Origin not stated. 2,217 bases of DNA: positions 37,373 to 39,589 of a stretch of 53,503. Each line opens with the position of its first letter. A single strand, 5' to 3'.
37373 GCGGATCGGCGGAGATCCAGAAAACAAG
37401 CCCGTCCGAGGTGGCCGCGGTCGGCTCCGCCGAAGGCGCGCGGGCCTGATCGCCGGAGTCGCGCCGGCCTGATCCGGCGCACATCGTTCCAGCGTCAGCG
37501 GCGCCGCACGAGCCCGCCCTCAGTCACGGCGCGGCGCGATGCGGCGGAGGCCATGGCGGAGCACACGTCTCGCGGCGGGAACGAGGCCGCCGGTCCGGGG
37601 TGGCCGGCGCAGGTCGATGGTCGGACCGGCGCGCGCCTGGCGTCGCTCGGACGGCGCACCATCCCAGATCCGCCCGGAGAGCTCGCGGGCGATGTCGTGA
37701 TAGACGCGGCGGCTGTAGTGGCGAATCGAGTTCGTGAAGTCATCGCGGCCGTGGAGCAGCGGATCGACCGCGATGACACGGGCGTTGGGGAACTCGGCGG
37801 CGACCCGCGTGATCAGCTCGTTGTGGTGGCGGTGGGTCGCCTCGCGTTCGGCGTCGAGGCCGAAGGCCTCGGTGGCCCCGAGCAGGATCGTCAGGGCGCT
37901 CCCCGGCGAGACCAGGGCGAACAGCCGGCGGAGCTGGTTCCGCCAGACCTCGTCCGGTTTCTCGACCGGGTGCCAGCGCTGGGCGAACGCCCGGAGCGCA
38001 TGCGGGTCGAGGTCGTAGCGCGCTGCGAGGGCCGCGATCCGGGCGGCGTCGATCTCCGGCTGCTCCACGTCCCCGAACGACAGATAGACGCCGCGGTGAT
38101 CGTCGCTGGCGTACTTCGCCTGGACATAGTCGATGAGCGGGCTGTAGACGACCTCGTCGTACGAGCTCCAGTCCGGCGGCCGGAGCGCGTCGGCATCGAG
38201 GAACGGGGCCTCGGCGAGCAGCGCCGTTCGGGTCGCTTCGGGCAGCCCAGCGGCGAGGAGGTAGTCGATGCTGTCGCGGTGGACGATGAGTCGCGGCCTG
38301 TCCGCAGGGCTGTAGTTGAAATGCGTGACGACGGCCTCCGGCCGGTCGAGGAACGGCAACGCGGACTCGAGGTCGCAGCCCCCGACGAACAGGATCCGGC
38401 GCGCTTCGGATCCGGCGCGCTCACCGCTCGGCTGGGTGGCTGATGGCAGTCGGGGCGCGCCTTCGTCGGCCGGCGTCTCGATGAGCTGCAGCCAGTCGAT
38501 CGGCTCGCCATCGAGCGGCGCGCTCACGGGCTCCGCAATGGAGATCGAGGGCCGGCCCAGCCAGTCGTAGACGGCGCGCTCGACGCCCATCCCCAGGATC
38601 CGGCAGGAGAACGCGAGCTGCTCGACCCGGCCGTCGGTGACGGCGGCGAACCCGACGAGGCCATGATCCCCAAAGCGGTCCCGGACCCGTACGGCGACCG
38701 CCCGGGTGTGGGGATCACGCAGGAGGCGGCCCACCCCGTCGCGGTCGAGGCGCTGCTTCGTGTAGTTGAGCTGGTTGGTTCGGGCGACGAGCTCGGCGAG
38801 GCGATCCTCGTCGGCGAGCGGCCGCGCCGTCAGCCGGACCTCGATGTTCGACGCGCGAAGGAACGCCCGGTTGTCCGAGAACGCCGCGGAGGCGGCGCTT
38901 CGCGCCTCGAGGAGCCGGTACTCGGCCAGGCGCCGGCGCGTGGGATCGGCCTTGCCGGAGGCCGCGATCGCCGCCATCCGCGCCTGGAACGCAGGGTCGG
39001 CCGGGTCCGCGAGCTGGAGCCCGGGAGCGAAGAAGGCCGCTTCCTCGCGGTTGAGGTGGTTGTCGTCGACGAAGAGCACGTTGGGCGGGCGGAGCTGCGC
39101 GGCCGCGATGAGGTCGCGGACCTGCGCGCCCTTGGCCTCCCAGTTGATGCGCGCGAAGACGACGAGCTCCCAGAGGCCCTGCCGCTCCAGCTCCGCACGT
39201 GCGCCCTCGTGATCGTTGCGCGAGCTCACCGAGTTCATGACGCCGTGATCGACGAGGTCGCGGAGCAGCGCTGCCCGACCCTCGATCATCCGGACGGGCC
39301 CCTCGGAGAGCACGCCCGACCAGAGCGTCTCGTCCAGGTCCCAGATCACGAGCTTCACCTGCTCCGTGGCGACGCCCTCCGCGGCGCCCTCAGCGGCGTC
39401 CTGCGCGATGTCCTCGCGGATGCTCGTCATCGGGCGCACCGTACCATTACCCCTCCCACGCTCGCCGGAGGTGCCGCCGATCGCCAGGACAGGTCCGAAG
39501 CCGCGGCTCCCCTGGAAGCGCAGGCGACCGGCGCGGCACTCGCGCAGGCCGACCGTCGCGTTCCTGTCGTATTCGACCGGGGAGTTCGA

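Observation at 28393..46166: Non-textbook ribitol-phosphate glycopolymer (teichoic-acid or capsule-like) synthesis and export island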

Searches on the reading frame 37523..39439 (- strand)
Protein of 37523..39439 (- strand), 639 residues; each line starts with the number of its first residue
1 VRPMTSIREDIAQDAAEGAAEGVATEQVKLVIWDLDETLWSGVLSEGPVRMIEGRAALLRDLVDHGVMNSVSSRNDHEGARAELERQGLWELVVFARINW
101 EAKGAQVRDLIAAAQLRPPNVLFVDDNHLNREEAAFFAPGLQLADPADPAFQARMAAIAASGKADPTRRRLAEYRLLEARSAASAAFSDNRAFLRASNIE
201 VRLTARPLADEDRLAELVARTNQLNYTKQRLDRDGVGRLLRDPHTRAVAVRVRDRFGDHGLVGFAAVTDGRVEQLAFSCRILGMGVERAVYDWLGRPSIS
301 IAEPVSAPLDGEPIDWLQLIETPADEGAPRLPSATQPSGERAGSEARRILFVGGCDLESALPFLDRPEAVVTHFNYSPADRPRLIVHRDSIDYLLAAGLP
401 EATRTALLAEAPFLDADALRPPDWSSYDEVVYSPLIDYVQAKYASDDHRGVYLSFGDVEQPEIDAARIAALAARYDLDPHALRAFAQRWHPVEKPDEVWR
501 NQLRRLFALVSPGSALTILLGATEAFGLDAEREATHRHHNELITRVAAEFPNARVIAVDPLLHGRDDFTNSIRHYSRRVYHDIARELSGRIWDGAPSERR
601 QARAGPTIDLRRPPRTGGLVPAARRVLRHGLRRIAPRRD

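Call 5: search_protein_families(library=pfam, proteins=[window:37523-39439:-], max_evalue=0.01)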
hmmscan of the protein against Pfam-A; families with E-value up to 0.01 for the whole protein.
window:37523-39439:- (639 aa): 0 families

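Call 9: search_protein_families(library=ncbifam, proteins=[window:37523-39439:-], max_evalue=0.01)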
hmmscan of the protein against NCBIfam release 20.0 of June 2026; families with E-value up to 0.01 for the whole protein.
window:37523-39439:- (639 aa): 2 families
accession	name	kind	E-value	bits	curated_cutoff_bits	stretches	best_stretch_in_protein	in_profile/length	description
TIGR01686.1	FkbH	subfamily_domain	4.9e-42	144.2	146.65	1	28-294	3-285/323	FkbH domain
TIGR01681.1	HAD-SF-IIIC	subfamily_domain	1.3e-08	35.8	35.75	1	29-135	1-129/132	HAD-IIIC family phosphatase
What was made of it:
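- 37520..39439 (-): FkbH-like three-domain protein: HAD-IIIC, a Cys-motif middle domain and an SGNH-like domain. Putative acyl (glyceryl?) decorating enzyme. TIGR01686 144.2 bits, cutoff 146.65 (call 9).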

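Call 15: find_homologous_proteins(query=window:37523-39439:-, max_evalue=0.00001)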
Query window:37523-39439:- (639 aa): 313 proteins with E <= 0.00001 among 8000 candidates; the best 120 are listed.
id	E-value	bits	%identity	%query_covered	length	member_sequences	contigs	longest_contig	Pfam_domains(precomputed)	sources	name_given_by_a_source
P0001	0.0e+0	1419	100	100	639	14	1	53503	-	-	-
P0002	0.0e+0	1019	77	94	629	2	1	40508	-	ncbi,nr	ncbi:MAG TPA: HAD-IIIC family phosphatase [Candidatus Limnocylindrales bacterium]|nr:HAD-IIIC family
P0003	5.2e-282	955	71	97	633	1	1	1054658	-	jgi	jgi:FkbH-like protein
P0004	1.2e-234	798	63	96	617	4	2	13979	-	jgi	jgi:FkbH-like protein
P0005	1.3e-234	798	72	79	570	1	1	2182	-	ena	-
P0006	3.0e-232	790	62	95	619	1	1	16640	-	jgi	jgi:FkbH-like protein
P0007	2.0e-230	784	65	88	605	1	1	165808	-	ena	-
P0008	8.3e-229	779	62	95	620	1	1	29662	-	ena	-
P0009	1.0e-226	772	66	88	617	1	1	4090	-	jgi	jgi:FkbH-like protein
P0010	6.8e-225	766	63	88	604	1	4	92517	-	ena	-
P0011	2.6e-210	718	62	87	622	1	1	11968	-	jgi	jgi:FkbH-like protein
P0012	3.8e-210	717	73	68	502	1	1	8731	-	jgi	jgi:hypothetical protein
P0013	2.7e-209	715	58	90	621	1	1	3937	-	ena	-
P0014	1.0e-192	660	58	88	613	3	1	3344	PF00702.33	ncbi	-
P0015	2.7e-192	658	63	75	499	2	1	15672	-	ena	-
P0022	7.7e-184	631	54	90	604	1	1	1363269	-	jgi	jgi:FkbH-like protein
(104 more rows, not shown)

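Call 16: find_encoding_contigs(protein=P0003, flank=10000, max_places=2)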
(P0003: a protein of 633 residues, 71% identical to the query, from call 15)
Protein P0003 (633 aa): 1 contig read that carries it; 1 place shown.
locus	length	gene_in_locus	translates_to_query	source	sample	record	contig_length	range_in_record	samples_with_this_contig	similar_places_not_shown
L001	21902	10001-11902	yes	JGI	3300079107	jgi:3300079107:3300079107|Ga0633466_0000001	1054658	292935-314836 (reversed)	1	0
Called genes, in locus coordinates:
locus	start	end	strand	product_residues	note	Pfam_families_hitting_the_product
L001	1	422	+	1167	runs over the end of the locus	PF00704:Glyco_hydro_18, PF08239:SH3_3 (faint), PF00041:fn3 (weak)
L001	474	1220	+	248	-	PF00535:Glycos_transf_2, PF13641:Glyco_tranf_2_3 (weak)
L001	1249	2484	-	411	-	PF11258:DUF3048, PF17479:DUF3048_C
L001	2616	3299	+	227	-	-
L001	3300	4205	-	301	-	PF13304:AAA_21 (faint), PF00005:ABC_tran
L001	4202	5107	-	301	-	-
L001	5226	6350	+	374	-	PF00535:Glycos_transf_2, PF13641:Glyco_tranf_2_3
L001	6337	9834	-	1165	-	PF13439:Glyco_transf_4 (faint), PF00534:Glycos_transf_1, PF13524:Glyco_trans_1_2, PF13692:Glyco_trans_1_4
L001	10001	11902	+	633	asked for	-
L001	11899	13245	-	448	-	PF03446:NAD_binding_2 (faint), PF03721:UDPG_MGDP_dh_N, PF00984:UDPG_MGDP_dh, PF03720:UDPG_MGDP_dh_C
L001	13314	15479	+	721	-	PF13231:PMT_2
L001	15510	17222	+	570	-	PF04138:GtrA_DPMS_TM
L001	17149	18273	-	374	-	PF04464:Glyphos_transf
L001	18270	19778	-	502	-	PF01128:IspD, PF12804:NTP_transf_3, PF00106:adh_short, PF13561:adh_short_C2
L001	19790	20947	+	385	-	PF04464:Glyphos_transf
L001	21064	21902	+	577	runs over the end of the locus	PF13624:SurA_N_3 (faint), PF13145:Rotamase_2 (faint), PF13616:Rotamase_3, PF00639:Rotamase (weak), PF13616:Rotamase_3 (weak), PF00639:Rotamase, PF13616:Rotamase_3 (weak)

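Call 17: find_encoding_contigs(protein=P0002, flank=10000, max_places=2)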
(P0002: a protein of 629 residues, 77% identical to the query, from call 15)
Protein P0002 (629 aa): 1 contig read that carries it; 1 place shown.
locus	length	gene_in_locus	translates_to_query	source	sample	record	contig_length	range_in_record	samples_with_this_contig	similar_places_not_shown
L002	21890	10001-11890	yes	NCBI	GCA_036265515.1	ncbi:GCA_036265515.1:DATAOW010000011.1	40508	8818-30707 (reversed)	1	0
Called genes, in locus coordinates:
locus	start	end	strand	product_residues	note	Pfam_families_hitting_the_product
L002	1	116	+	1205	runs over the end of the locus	PF00041:fn3 (faint), PF00704:Glyco_hydro_18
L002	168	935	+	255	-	PF00535:Glycos_transf_2, PF13641:Glyco_tranf_2_3 (weak)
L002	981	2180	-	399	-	PF11258:DUF3048, PF17479:DUF3048_C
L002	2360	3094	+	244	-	-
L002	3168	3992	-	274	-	PF13304:AAA_21 (faint), PF00005:ABC_tran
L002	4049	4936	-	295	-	-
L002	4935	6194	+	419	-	PF13641:Glyco_tranf_2_3, PF00535:Glycos_transf_2, PF10111:Glyco_tranf_2_2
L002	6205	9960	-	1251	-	PF13439:Glyco_transf_4 (faint), PF00534:Glycos_transf_1, PF13524:Glyco_trans_1_2, PF13692:Glyco_trans_1_4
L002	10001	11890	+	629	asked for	-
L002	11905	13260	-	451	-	PF03446:NAD_binding_2 (faint), PF03721:UDPG_MGDP_dh_N, PF00984:UDPG_MGDP_dh, PF03720:UDPG_MGDP_dh_C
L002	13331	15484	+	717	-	PF13231:PMT_2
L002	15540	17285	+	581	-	PF04138:GtrA_DPMS_TM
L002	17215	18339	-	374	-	PF04464:Glyphos_transf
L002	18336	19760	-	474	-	PF01128:IspD, PF12804:NTP_transf_3, PF00106:adh_short, PF13561:adh_short_C2, PF08659:KR (weak)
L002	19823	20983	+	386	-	PF04464:Glyphos_transf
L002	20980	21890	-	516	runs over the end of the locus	-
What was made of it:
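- The whole gene order is conserved in L001 and L002 (calls 16-17).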

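Call 18: find_encoding_contigs(protein=P0022, flank=10000, max_places=2)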
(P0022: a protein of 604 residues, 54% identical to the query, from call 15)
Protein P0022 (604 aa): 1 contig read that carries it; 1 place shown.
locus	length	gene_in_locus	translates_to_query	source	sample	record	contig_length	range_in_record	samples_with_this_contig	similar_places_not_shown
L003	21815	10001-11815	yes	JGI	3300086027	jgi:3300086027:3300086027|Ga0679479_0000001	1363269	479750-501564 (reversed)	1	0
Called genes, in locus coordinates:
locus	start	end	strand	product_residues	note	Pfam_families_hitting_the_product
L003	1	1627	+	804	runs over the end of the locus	-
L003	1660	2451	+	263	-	PF00535:Glycos_transf_2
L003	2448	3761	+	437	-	PF13439:Glyco_transf_4 (weak), PF20706:GT4-conflict (weak), PF00534:Glycos_transf_1, PF13692:Glyco_trans_1_4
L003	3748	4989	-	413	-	PF11258:DUF3048, PF17479:DUF3048_C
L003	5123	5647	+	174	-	-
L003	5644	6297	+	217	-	PF25084:LbH_EIF2B (weak), PF25087:GMPPB_C (faint), PF00132:Hexapep (weak)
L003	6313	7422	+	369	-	PF13579:Glyco_trans_4_4 (weak), PF02350:Epimerase_2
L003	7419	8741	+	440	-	PF03446:NAD_binding_2 (weak), PF03721:UDPG_MGDP_dh_N, PF00984:UDPG_MGDP_dh, PF03720:UDPG_MGDP_dh_C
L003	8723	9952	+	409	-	PF13579:Glyco_trans_4_4, PF13439:Glyco_transf_4, PF00534:Glycos_transf_1, PF13692:Glyco_trans_1_4, PF13524:Glyco_trans_1_2 (weak)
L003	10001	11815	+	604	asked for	-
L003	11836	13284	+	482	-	-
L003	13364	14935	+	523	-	PF04932:Wzy_C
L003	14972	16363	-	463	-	-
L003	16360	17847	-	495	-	PF01943:Polysacc_synt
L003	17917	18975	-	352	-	PF00571:CBS, PF00483:NTP_transferase, PF12804:NTP_transf_3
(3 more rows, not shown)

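Call 19: find_encoding_contigs(protein=P0007, flank=10000, max_places=2)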
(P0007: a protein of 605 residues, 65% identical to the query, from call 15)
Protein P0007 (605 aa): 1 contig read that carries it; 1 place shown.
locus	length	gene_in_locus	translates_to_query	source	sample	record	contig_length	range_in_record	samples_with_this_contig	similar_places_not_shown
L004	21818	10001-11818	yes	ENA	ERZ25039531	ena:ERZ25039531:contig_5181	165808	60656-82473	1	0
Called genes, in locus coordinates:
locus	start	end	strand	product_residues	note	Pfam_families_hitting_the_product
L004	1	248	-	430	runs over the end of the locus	PF01725:Ham1p_like, PF18306:LDcluster4, PF03641:Lysine_decarbox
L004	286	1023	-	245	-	PF01138:RNase_PH, PF03725:RNase_PH_C (weak)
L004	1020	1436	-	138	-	PF01503:PRA-PH (faint), PF04447:dATP-dGTP_PPHyd (weak), PF03819:MazG (faint)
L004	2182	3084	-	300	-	PF13616:Rotamase_3, PF00639:Rotamase, PF13145:Rotamase_2 (weak), PF00639:Rotamase (weak), PF13616:Rotamase_3 (weak)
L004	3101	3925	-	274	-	PF13624:SurA_N_3 (faint), PF13623:SurA_N_2 (weak), PF13616:Rotamase_3, PF00639:Rotamase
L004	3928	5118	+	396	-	PF01073:3Beta_HSD, PF01370:Epimerase, PF02719:Polysacc_synt_2, PF04321:RmlD_sub_bind, PF05368:NmrA, PF16363:GDP_Man_Dehyd, PF07993:NAD_binding_4, PF13460:NAD_binding_10, +2 more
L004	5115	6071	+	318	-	PF01073:3Beta_HSD, PF01370:Epimerase, PF02719:Polysacc_synt_2, PF04321:RmlD_sub_bind, PF13460:NAD_binding_10 (weak), PF16363:GDP_Man_Dehyd, PF07993:NAD_binding_4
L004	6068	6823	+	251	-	PF02348:CTP_transf_3, PF12804:NTP_transf_3 (faint)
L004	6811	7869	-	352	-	PF13439:Glyco_transf_4 (weak), PF13579:Glyco_trans_4_4 (weak), PF20706:GT4-conflict, PF00534:Glycos_transf_1, PF13692:Glyco_trans_1_4, PF13524:Glyco_trans_1_2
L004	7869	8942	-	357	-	PF03102:NeuB, PF08666:SAF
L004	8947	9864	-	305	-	PF01370:Epimerase, PF04321:RmlD_sub_bind, PF16363:GDP_Man_Dehyd, PF02719:Polysacc_synt_2 (weak)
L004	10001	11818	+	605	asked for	-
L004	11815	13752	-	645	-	PF04464:Glyphos_transf (weak)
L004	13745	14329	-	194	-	PF00534:Glycos_transf_1, PF13692:Glyco_trans_1_4, PF13524:Glyco_trans_1_2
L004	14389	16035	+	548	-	-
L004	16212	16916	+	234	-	PF00005:ABC_tran, PF13304:AAA_21 (faint)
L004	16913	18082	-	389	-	PF13439:Glyco_transf_4, PF13579:Glyco_trans_4_4, PF00534:Glycos_transf_1, PF13692:Glyco_trans_1_4, PF13524:Glyco_trans_1_2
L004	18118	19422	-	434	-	PF03446:NAD_binding_2 (weak), PF03721:UDPG_MGDP_dh_N, PF00984:UDPG_MGDP_dh, PF03720:UDPG_MGDP_dh_C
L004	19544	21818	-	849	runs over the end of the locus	PF00534:Glycos_transf_1, PF13692:Glyco_trans_1_4, PF02350:Epimerase_2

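Call 26: search_solved_structures(query=window:37523-39439:-, max_evalue=1, show_alignments=2)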
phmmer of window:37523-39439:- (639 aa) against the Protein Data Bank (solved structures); distinct sequences matched with E-value up to 1: 1.
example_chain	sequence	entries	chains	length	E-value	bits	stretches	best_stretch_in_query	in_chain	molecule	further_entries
3slr_A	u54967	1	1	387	0.00076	21.1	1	28-150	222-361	uncharacterized protein BF1531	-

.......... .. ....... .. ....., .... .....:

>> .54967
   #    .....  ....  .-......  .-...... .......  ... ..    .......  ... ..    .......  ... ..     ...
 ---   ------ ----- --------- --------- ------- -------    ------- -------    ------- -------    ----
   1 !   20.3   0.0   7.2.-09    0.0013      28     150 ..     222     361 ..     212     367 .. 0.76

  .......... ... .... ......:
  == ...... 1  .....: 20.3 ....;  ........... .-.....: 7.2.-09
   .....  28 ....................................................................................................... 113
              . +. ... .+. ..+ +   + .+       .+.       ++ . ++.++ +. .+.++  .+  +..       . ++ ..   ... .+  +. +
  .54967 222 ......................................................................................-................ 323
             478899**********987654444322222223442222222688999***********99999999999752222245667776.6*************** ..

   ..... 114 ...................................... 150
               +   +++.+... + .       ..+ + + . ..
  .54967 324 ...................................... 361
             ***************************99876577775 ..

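Call 74: predict_structure(alignment_id=A3)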
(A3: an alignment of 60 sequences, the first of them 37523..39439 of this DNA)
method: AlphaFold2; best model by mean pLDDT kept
length: 639 residues; sequences in the alignment: 60
mean_pLDDT: 87.7   pTM: 0.54
mean pLDDT of the five models: 87.7, 87.5, 86.7, 86.5, 84.3
residues with pLDDT >= 90: 493; 70-90: 57; 50-70: 11; < 50: 78
segments of 3 or more residues with pLDDT < 50: 1-6, 8-10, 13-22, 330-344, 595-612, 614-639
pLDDT, mean of each block of 10 residues (from residue 1): 45 46 77 98 93 97 98 95 97 96 93 93 97 96 97 97 94 92 87 95 95 94 94 97 97 94 98 96 95 98 93 95 70 38 68 93 82 90 92 97 98 96 94 97 97 96 97 96 98 98 98 97 94 96 98 98 93 93 94 58 37 36 47 40
secondary structure, 60 per line:
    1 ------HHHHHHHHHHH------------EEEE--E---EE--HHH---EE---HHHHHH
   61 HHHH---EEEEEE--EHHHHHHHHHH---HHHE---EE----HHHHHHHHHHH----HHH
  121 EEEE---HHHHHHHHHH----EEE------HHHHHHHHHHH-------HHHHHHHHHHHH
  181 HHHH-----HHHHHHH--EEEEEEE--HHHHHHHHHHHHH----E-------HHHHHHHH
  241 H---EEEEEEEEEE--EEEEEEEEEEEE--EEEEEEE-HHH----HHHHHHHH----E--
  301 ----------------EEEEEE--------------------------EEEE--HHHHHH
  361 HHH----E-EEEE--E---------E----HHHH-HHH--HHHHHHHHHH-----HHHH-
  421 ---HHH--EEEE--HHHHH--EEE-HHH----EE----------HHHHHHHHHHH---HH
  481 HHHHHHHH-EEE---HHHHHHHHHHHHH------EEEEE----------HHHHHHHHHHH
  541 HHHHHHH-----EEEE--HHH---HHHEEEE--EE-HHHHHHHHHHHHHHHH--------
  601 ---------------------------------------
elements in order: H7-17 E30-33 H55-64 E68-73 H77-86 H103-113 E121-124 H128-137 E142-144 H151-161 H169-184 H190-196 E199-205 H208-220 H233-241 E245-254 E257-268 E271-277 H286-293 E317-322 E349-352 H355-363 E370-373 H391-394 H401-410 H416-419 E429-432 H435-439 E442-444 H465-475 H479-488 E490-492 H496-508 E515-519 H530-547 E553-556 E568-571 H577-592

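Call 77: fold_search(model_id=the predicted structure, library=pdb)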
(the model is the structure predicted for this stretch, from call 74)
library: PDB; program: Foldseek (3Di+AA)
matches with E <= 10: 934; with E <= 0.001: 15
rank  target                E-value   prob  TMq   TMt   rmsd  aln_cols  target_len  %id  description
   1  3slr                  6.6e-06  1.00  0.20  0.33   6.1       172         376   20  Crystal structure of N-terminal part of the protein BF1531 from Bacteroides fragilis containing phosphatase domain compl (released 2011-07-20)
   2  8ik1_A                7.3e-05  1.00  0.20  0.56   9.3       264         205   14  EstL5 in complex of PMSF (released 2023-03-29)
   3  1u7p_D                8.5e-05  1.00  0.20  0.72   3.3       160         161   20  X-ray Crystal Structure of the Hypothetical Phosphotyrosine Phosphatase MDP-1 of the Haloacid Dehalogenase Superfamily (released 2004-10-19)
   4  1u7p_A                8.5e-05  1.00  0.19  0.68   5.1       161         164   21  X-ray Crystal Structure of the Hypothetical Phosphotyrosine Phosphatase MDP-1 of the Haloacid Dehalogenase Superfamily (released 2004-10-19)
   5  2wm8                  8.5e-05  1.00  0.19  0.66   8.4       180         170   19  Crystal structure of human magnesium-dependent phosphatase 1 of the haloacid dehalogenase superfamily (MGC5987) (released 2009-07-28)
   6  1u7p_C                1.0e-04  1.00  0.19  0.68   5.1       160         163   21  X-ray Crystal Structure of the Hypothetical Phosphotyrosine Phosphatase MDP-1 of the Haloacid Dehalogenase Superfamily (released 2004-10-19)
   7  1u7p_B                1.4e-04  1.00  0.20  0.72   3.3       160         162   20  X-ray Crystal Structure of the Hypothetical Phosphotyrosine Phosphatase MDP-1 of the Haloacid Dehalogenase Superfamily (released 2004-10-19)
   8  1u7o                  2.0e-04  1.00  0.19  0.70   3.4       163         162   18  Magnesium Dependent Phosphatase 1 (MDP-1) (released 2004-10-26)
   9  1k1e_H                3.3e-04  1.00  0.17  0.59  11.8       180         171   18  Structure Of the cobalt-bound form of the deoxy-D-mannose-octulosonate 8-phosphate phosphatase (YrbI) From Haemophilus (released 2002-02-27)
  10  4hgp                  3.7e-04  1.00  0.17  0.52   4.8       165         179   19  Crystal Structure of 2-keto-3-deoxyoctulosonate 8-phosphate phosphohydrolase from Haemophilus influenzae in complex with (released 2013-08-21)
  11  7e16_A                5.7e-04  1.00  0.20  0.55   8.7       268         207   13  crystal structure of GDSL esterase from Geobacillus thermodenitrificans (released 2021-04-14)
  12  3i6b_B                6.4e-04  1.00  0.17  0.56   4.4       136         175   18  Crystal structure of YrbI lacking the last 8 residues, in complex with Kdo and inorganic phosphate (released 2009-09-01)
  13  4hgq_A                8.0e-04  1.00  0.16  0.53   8.1       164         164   14  Crystal structure of E56A mutant of 2-keto-3-deoxy-D-glycero-D-galactonononate-9-phosphate phosphohydrolase from Bacte (released 2013-08-21)
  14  3n07_D                8.4e-04  1.00  0.16  0.52   5.2       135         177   12  Structure of putative 3-deoxy-D-manno-octulosonate 8-phosphate phosphatase from Vibrio cholerae (released 2010-08-04)
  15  1j8d_A                9.4e-04  1.00  0.15  0.47  12.0       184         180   18  Structure Of the metal-free form of the deoxy-D-mannose-octulosonate 8-phosphate phosphatase (YrbI) From Haemophilus I (released 2002-02-27)
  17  8ik1_B                1.2e-03  1.00  0.21  0.57   8.7       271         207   13  EstL5 in complex of PMSF (released 2023-03-29)
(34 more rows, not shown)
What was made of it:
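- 37520..39439 (-): Foldseek gives HAD phosphatases (BF1531, MDP-1) and GDSL esterases 8ik1 and 7e16 for the C-terminal domain (calls 74, 77).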
